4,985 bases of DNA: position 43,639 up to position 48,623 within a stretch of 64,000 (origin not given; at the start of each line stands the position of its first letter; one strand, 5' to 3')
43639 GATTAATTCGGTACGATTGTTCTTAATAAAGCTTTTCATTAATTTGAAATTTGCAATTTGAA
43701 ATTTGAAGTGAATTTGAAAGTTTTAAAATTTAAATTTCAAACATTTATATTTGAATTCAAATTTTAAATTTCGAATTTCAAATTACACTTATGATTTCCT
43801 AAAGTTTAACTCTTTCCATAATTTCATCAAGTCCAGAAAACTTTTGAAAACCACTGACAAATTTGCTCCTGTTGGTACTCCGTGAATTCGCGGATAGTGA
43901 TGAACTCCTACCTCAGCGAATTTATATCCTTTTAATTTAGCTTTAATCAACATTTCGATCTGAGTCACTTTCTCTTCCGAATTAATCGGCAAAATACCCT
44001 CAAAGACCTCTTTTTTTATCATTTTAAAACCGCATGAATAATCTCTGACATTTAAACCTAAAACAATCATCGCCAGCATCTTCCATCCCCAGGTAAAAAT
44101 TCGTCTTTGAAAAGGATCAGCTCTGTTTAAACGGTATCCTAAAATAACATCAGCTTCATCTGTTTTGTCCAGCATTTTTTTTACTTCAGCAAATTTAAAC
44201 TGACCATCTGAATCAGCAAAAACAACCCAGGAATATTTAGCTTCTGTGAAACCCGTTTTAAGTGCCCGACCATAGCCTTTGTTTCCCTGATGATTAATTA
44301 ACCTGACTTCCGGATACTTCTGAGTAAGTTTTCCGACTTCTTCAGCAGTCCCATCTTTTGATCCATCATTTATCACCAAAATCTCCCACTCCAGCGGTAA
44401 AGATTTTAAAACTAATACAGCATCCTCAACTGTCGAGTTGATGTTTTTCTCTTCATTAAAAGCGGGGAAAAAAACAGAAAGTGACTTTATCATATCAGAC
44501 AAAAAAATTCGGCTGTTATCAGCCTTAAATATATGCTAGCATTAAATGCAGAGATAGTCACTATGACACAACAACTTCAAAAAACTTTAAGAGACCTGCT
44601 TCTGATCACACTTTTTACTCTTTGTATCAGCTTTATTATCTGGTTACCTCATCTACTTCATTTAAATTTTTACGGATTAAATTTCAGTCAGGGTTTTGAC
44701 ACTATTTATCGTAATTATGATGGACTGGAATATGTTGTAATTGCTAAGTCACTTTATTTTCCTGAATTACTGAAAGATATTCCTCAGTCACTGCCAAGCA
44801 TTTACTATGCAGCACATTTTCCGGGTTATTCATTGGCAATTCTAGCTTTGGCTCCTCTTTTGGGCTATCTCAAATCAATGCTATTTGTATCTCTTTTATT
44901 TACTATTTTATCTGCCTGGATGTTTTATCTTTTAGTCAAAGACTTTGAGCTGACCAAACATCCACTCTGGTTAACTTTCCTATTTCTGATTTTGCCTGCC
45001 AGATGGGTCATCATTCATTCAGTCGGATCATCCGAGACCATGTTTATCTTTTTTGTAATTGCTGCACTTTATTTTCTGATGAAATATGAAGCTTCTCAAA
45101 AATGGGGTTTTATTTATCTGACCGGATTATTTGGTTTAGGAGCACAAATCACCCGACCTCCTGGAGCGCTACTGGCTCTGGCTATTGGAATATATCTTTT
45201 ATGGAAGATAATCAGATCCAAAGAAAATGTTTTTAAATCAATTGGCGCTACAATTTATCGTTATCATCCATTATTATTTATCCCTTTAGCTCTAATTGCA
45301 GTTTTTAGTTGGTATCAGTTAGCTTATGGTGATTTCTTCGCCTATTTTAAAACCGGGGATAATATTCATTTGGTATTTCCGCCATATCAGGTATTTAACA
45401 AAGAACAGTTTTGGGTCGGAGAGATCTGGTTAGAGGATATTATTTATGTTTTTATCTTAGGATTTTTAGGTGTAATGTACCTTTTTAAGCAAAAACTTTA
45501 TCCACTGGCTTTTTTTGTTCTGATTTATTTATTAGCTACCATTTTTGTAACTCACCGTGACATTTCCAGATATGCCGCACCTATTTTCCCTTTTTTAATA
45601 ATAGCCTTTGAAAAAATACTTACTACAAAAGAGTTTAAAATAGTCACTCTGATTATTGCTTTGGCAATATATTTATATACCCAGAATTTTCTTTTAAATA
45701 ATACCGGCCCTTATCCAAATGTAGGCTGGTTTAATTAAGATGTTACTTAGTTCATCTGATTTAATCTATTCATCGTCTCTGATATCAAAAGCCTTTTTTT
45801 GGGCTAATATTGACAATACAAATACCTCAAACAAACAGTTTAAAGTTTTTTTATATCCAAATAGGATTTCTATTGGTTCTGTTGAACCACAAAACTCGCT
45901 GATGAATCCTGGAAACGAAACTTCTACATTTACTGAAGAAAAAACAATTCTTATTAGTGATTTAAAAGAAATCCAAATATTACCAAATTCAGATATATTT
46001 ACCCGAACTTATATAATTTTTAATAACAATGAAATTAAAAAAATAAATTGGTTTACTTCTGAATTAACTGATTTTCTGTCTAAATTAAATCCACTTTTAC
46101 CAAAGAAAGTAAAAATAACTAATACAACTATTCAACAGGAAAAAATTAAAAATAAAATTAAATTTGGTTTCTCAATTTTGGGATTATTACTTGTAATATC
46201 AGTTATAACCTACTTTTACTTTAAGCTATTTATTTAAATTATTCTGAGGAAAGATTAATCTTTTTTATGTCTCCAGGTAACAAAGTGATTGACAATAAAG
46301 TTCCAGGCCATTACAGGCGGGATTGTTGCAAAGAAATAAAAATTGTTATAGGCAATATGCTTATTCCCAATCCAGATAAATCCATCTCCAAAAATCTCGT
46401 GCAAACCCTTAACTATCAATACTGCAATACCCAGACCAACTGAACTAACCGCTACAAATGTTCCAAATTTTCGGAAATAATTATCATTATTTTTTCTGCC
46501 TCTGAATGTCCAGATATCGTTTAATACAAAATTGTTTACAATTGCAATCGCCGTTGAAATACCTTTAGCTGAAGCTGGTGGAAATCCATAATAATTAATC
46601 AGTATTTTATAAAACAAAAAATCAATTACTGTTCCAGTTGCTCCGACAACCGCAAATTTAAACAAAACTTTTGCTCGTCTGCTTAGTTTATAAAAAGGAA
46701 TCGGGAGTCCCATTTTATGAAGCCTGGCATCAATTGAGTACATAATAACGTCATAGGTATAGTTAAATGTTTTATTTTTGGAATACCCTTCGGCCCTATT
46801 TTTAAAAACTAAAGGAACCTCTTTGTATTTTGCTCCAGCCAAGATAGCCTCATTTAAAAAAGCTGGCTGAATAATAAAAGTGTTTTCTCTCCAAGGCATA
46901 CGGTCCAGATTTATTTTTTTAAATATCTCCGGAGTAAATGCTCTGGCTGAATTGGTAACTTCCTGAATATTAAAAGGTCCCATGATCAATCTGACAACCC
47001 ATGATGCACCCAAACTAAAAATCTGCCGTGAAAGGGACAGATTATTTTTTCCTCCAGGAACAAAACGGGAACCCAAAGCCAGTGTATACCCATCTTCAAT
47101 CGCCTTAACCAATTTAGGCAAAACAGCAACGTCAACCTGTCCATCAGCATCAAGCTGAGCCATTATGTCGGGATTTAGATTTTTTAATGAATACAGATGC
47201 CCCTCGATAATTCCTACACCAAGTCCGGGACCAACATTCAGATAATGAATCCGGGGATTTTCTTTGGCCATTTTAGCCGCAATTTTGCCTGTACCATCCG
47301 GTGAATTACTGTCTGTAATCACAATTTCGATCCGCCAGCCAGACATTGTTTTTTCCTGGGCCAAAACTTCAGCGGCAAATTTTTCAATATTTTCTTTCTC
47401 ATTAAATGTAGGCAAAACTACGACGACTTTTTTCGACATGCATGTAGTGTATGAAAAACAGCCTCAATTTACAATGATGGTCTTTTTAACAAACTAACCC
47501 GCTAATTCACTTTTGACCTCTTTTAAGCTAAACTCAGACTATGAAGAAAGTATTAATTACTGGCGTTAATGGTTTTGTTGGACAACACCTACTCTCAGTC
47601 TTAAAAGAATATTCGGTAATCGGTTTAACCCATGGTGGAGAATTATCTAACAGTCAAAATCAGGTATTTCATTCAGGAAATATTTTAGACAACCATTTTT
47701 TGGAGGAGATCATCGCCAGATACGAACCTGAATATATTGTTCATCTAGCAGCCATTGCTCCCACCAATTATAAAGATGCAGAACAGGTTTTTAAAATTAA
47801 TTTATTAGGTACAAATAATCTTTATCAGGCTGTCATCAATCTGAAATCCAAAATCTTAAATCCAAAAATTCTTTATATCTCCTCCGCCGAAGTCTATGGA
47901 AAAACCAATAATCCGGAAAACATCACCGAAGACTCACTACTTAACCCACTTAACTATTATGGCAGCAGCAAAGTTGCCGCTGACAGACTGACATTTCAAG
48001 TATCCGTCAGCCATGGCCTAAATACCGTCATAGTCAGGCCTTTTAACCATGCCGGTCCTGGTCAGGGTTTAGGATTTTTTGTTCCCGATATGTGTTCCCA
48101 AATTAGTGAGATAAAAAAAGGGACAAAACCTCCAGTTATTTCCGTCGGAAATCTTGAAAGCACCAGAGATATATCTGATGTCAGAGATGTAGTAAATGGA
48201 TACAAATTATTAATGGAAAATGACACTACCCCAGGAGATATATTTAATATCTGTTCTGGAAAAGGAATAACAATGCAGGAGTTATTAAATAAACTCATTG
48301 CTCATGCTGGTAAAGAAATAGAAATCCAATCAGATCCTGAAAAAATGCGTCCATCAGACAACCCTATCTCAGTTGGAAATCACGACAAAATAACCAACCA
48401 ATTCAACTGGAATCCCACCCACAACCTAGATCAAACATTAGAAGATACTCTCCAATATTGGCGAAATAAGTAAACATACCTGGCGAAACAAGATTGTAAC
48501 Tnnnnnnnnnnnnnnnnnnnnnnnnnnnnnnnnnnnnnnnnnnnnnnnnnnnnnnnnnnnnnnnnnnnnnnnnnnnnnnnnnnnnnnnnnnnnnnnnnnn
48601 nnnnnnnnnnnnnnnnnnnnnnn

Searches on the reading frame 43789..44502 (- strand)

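Call 19: search_protein_families(library=pfam, proteins=[window:43789-44502:-], max_evalue=0.01)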
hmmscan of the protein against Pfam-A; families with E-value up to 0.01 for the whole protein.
window:43789-44502:- (237 aa): 3 families
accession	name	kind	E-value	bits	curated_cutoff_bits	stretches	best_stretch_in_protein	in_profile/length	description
PF00535.33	Glycos_transf_2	-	3.7e-29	102.3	23.3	1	9-169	1-166/168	Glycosyl transferase family 2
PF13641.12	Glyco_tranf_2_3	-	5.8e-07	30.2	27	1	8-99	3-96/230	Glycosyltransferase like family 2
PF10111.15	Glyco_tranf_2_2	-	5e-06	26.7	27.3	1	12-112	4-104/276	Glycosyltransferase like family 2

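Call 67: search_protein_families(library=ncbifam, proteins=[window:43789-44502:-], max_evalue=0.001)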
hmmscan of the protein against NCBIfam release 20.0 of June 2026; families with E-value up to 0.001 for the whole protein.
window:43789-44502:- (237 aa): 19 families
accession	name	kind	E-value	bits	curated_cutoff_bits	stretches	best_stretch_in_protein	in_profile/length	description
NF007986.1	PRK10714.1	equivalog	3.1e-19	69.1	529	1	3-209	3-207/316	undecaprenyl-phosphate 4-deoxy-4-formamido-L-arabinose transferase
TIGR03937.1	PgaC_IcaA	equivalog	3.8e-18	65.6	422.3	1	5-112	44-148/407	poly-beta-1,6-N-acetyl-D-glucosamine synthase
NF047588.1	GlcsyltransPgfSStrep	equivalog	1e-15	57.8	500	1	8-174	3-171/308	glycosyltransferase PgfS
NF041391.1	DPhHxTase_Halo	equivalog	1.7e-13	50.1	375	1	14-205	3-186/213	dolichyl-phosphate hexose transferase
NF007482.0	PRK10073.1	equivalog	3.2e-13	49.4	423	1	3-113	3-109/334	glycosyltransferase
NF058614.1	PPMAGASynPpgS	equivalog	3.6e-13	49.4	370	1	10-174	4-170/226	polyprenyl-phospho-N-acetylgalactosaminyl synthase PpgS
TIGR04182.1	glyco_TIGR04182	equivalog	1.5e-12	47.5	325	1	9-212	3-200/293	S-layer glycoprotein N-glycosyltransferase AglJ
NF047683.1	TeichurnBiosyTuaG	equivalog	6.4e-12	45.6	400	1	3-116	3-113/252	teichuronic acid biosynthesis protein TuaG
NF041875.1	EPS_EpsD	equivalog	1.1e-09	38.2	370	1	8-124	1-116/325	exopolysaccharide biosynthesis glycosyltransferase EpsD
TIGR04283.1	glyco_like_mftF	equivalog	5.4e-09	36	182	1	8-129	1-115/221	TIGR04283 family arsenosugar biosynthesis glycosyltransferase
NF038302.1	EPS_HpsE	equivalog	1.2e-08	34.3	300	1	8-100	3-97/307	hormogonium polysaccharide biosynthesis glycosyltransferase HpsE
NF010496.0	PRK13915.1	equivalog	3.8e-08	32.8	262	1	6-99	31-126/307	glucosyl-3-phosphoglycerate synthase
NF045692.1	OglycostaseCruG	equivalog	9.1e-08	31.4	600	1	2-113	37-151/386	2'-O-glycosyltransferase CruG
TIGR03965.1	mycofact_glyco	equivalog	1.4e-06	27.5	280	1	5-119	73-184/467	mycofactocin biosynthesis glycosyltransferase MftF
TIGR03111.1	glyc2_xrt_Gpos1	hypoth_equivalog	5.9e-06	25.3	363.95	1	8-118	51-160/439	TIGR03111 family XrtG-associated glycosyltransferase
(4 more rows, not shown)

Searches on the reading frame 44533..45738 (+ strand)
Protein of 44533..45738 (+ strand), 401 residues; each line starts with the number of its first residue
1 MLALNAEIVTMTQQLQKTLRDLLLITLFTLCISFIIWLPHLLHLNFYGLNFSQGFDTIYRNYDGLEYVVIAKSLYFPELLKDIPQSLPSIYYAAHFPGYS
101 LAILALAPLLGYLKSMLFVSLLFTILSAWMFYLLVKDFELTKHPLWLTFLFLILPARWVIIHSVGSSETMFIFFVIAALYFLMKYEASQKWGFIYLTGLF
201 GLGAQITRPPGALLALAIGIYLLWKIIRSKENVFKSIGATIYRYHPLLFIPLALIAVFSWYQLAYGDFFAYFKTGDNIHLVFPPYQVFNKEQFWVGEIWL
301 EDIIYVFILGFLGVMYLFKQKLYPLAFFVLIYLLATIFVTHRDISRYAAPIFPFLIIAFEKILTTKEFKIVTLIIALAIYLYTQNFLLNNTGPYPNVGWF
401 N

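Call 19: search_protein_families(library=pfam, proteins=[window:44533-45738:+], max_evalue=0.01)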
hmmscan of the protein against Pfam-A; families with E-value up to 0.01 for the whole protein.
window:44533-45738:+ (401 aa): 2 families
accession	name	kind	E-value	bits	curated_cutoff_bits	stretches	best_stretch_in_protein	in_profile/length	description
PF02366.24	PMT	-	3e-05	24.2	22.7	1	115-258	84-236/245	Dolichyl-phosphate-mannose-protein mannosyltransferase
PF13231.12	PMT_2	-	7e-05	23.5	26.1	1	114-229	22-135/160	Dolichyl-phosphate-mannose-protein mannosyltransferase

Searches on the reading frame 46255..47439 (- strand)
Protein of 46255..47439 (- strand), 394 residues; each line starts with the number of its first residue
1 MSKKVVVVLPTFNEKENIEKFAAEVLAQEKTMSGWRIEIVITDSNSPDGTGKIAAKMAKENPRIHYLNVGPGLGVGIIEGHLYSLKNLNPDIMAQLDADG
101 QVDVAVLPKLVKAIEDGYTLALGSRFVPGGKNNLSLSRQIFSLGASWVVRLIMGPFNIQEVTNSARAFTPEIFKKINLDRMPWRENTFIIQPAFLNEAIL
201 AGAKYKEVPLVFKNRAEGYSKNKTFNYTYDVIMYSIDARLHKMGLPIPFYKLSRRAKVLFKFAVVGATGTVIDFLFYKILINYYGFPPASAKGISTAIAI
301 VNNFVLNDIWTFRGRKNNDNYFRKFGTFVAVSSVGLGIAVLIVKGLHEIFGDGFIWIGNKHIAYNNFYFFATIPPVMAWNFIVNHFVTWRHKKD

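Call 19: search_protein_families(library=pfam, proteins=[window:46255-47439:-], max_evalue=0.01)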
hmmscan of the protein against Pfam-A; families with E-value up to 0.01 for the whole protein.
window:46255-47439:- (394 aa): 2 families
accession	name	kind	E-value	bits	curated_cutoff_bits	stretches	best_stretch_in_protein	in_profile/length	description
PF04138.20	GtrA_DPMS_TM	-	5.1e-22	78.7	26.1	1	261-389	1-117/117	GtrA/DPMS, transmembrane domain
PF00535.33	Glycos_transf_2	-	7.6e-20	72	23.3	1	7-144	2-135/168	Glycosyl transferase family 2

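Call 67: search_protein_families(library=ncbifam, proteins=[window:46255-47439:-], max_evalue=0.001)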
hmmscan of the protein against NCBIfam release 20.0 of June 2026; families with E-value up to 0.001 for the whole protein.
window:46255-47439:- (394 aa): 13 families
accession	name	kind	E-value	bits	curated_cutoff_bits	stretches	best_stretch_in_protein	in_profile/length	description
TIGR04182.1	glyco_TIGR04182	equivalog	4.7e-12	45.9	325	1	4-251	1-228/293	S-layer glycoprotein N-glycosyltransferase AglJ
NF047588.1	GlcsyltransPgfSStrep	equivalog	1.3e-11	44.3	500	1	4-141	2-137/308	glycosyltransferase PgfS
NF041391.1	DPhHxTase_Halo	equivalog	4e-09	35.8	375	1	11-216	3-187/213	dolichyl-phosphate hexose transferase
NF050050.1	ProtGlycPglI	equivalog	8.6e-08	31.9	500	1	4-127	3-121/306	GalNAc(5)-diNAcBac-PP-undecaprenol beta-1,3-glucosyltransferase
NF045692.1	OglycostaseCruG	equivalog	1.6e-07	30.6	600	1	4-127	42-167/386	2'-O-glycosyltransferase CruG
NF007986.1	PRK10714.1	equivalog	7.8e-07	28.4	529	1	3-120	6-121/316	undecaprenyl-phosphate 4-deoxy-4-formamido-L-arabinose transferase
TIGR03937.1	PgaC_IcaA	equivalog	2e-06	27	422.3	1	3-116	45-152/407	poly-beta-1,6-N-acetyl-D-glucosamine synthase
NF058614.1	PPMAGASynPpgS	equivalog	3.1e-06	26.8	370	1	5-178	2-167/226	polyprenyl-phospho-N-acetylgalactosaminyl synthase PpgS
TIGR03469.1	HpnB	hypoth_equivalog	7.2e-06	25.3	379.25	1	4-69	45-107/386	hopene-associated glycosyltransferase HpnB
NF047683.1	TeichurnBiosyTuaG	equivalog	7.7e-06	25.7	400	1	3-107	6-104/252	teichuronic acid biosynthesis protein TuaG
NF010496.0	PRK13915.1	equivalog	1.4e-05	24.4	262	1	3-99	31-126/307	glucosyl-3-phosphoglycerate synthase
TIGR04283.1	glyco_like_mftF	equivalog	4.4e-05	23.2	182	1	7-59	3-51/221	TIGR04283 family arsenosugar biosynthesis glycosyltransferase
NF007482.0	PRK10073.1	equivalog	0.00071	18.7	423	1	3-111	6-107/334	glycosyltransferase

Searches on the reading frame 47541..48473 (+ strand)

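Call 22: search_protein_families(library=pfam, proteins=[window:47541-48473:+], max_evalue=0.01)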
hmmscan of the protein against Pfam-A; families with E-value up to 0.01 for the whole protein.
window:47541-48473:+ (310 aa): 6 families
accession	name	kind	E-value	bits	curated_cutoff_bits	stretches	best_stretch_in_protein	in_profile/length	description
PF16363.11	GDP_Man_Dehyd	-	6.1e-54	184.1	27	1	5-303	1-332/332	GDP-mannose 4,6 dehydratase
PF01370.27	Epimerase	-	1.3e-46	159.5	20.9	1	4-238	1-240/240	NAD dependent epimerase/dehydratase family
PF04321.23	RmlD_sub_bind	-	5.4e-13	49.1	27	1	3-153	2-138/287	RmlD substrate binding domain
PF01073.25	3Beta_HSD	-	5.1e-11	42.6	22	1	5-175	1-186/280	3-beta hydroxysteroid dehydrogenase/isomerase family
PF07993.18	NAD_binding_4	-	5.2e-09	36.1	20.1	1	64-167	90-204/258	Male sterility protein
PF02719.21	Polysacc_synt_2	-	1.8e-08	34.3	20.2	1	42-261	57-252/293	Polysaccharide biosynthesis protein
